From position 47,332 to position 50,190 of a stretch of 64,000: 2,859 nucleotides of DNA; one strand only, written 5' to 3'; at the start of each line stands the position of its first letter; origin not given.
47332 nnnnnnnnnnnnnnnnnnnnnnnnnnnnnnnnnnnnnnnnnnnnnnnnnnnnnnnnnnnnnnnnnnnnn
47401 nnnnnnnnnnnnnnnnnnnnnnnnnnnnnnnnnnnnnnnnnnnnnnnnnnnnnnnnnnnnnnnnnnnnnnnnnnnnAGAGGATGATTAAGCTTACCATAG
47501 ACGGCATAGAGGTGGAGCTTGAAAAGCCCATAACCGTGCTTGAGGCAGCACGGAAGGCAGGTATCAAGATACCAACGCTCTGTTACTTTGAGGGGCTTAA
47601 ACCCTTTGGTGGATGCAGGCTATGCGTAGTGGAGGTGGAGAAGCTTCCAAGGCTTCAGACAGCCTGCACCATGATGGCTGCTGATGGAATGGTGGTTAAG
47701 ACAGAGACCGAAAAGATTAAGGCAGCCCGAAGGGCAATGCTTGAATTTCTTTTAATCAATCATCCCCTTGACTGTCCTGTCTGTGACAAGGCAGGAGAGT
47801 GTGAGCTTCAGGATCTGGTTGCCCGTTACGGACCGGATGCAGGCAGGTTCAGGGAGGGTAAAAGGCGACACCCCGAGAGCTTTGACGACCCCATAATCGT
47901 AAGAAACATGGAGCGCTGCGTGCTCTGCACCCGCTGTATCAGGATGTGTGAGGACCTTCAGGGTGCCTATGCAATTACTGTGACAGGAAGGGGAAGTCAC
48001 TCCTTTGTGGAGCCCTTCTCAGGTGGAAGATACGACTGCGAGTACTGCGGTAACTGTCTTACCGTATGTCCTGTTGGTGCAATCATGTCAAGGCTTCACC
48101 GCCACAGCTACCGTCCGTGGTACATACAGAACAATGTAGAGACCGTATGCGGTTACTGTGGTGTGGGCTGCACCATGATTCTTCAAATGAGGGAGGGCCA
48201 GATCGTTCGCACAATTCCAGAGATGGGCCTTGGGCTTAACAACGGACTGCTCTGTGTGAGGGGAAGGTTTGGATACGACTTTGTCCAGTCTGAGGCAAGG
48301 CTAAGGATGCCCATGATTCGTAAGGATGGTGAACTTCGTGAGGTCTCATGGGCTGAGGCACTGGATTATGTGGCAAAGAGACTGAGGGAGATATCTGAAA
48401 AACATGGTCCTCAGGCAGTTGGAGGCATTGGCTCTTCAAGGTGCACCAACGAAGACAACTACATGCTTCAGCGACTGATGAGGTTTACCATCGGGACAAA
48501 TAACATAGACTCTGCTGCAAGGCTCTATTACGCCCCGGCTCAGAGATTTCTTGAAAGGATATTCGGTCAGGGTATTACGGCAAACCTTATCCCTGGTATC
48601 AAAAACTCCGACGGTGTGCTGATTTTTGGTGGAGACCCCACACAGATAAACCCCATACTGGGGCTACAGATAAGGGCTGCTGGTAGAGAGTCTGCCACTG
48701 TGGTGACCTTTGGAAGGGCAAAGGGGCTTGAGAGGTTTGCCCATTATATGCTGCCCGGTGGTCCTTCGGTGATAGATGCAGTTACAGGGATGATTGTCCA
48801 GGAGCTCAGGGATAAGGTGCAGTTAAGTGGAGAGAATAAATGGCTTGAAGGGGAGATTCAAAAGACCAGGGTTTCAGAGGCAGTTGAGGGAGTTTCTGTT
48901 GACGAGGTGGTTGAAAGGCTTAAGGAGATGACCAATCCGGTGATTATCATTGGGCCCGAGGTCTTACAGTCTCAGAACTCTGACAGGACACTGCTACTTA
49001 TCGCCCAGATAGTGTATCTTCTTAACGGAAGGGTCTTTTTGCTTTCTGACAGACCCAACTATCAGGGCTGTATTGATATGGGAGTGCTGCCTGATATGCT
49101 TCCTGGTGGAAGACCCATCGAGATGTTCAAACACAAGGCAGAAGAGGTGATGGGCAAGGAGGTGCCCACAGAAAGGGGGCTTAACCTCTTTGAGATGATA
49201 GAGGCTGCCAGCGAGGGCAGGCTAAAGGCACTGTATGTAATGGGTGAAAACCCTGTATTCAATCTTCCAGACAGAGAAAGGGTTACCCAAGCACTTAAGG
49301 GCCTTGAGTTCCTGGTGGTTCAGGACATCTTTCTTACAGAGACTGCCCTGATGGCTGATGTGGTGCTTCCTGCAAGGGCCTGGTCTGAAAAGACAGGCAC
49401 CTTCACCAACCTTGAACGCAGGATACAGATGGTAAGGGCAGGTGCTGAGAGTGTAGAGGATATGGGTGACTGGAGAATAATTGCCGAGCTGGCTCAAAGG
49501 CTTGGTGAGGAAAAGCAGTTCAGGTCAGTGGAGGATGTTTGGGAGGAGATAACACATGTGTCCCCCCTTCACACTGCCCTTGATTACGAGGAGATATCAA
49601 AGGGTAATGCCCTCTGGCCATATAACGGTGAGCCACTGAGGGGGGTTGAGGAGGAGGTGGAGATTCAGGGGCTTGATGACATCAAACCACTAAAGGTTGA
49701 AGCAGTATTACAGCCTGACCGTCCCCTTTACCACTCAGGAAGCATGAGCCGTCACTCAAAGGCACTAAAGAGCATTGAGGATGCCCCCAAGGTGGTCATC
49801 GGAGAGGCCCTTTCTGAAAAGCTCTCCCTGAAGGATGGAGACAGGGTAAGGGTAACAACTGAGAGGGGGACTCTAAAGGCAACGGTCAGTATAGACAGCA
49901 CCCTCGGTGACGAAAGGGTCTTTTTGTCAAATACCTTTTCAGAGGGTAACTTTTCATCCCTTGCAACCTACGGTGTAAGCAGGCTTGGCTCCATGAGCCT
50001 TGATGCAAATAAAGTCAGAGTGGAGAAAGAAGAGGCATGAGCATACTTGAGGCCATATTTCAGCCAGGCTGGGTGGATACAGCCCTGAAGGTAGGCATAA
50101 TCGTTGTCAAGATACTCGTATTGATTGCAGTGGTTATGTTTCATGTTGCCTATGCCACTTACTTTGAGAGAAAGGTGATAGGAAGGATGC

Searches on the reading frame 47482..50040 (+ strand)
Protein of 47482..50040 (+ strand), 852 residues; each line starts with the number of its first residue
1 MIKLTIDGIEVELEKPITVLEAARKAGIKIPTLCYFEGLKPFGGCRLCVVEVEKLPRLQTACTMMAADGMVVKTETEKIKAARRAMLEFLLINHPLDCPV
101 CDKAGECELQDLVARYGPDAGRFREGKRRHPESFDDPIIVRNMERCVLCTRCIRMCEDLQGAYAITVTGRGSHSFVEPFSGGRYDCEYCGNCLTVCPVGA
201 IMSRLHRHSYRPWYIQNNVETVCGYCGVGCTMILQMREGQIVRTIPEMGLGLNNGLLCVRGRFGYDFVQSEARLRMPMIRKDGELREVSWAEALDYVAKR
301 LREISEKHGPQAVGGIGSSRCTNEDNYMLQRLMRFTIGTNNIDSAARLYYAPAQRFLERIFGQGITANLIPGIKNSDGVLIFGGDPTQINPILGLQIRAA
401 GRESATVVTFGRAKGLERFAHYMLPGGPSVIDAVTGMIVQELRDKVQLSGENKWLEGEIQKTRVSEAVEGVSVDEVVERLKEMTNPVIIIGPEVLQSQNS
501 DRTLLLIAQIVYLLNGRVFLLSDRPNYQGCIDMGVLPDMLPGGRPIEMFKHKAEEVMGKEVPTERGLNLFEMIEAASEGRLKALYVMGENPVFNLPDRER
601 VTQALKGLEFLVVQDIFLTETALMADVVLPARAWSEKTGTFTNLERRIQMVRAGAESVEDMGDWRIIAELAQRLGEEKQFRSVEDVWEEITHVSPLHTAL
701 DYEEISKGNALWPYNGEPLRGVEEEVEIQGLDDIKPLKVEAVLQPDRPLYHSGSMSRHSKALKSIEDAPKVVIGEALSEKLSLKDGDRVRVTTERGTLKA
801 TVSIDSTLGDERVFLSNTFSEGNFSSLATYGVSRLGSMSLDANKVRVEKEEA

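Call 7: search_protein_families(library=pfam, proteins=[window:47482-50040:+])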
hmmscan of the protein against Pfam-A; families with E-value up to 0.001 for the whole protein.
window:47482-50040:+ (852 aa): 11 families
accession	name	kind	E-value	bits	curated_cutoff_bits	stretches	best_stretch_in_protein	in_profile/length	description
PF00384.28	Molybdopterin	-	7.8e-58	196.6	24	1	273-672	1-352/353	Molybdopterin oxidoreductase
PF10588.14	NADH-G_4Fe-4S_3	-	2.8e-18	65.6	27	1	83-119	1-37/40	NADH-ubiquinone oxidoreductase-G iron-sulfur binding region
PF13510.11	Fer2_4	-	6.4e-18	65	22.8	1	1-76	3-81/82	2Fe-2S iron-sulfur cluster binding domain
PF22117.2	Fer4_Nqo3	-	4.9e-16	59.1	27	1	137-201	2-66/67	NADH-quinone oxidoreductase subunit 3, ferredoxin-like domain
PF04879.21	Molybdop_Fe4S4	-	6e-12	45.8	22.7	1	219-269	4-54/55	Molybdopterin oxidoreductase Fe4S4 domain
PF01568.27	Molydop_binding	-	9.1e-09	35.8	26.8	1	750-827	12-92/110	Molydopterin dinucleotide binding domain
PF12838.12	Fer4_7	-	2e-07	31.8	27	1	145-200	1-52/52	4Fe-4S dicluster domain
PF14697.11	Fer4_21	-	2.7e-06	27.8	35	1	143-201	5-57/59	4Fe-4S dicluster domain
PF00111.32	Fer2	-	1.1e-05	25.7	21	1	5-54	2-49/77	2Fe-2S iron-sulfur cluster binding domain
PF13237.11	Fer4_10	-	0.00017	21.9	25.5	1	139-197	2-53/53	4Fe-4S dicluster domain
PF00037.32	Fer4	-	0.00025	21.1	21.1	1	185-201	7-23/24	4Fe-4S binding domain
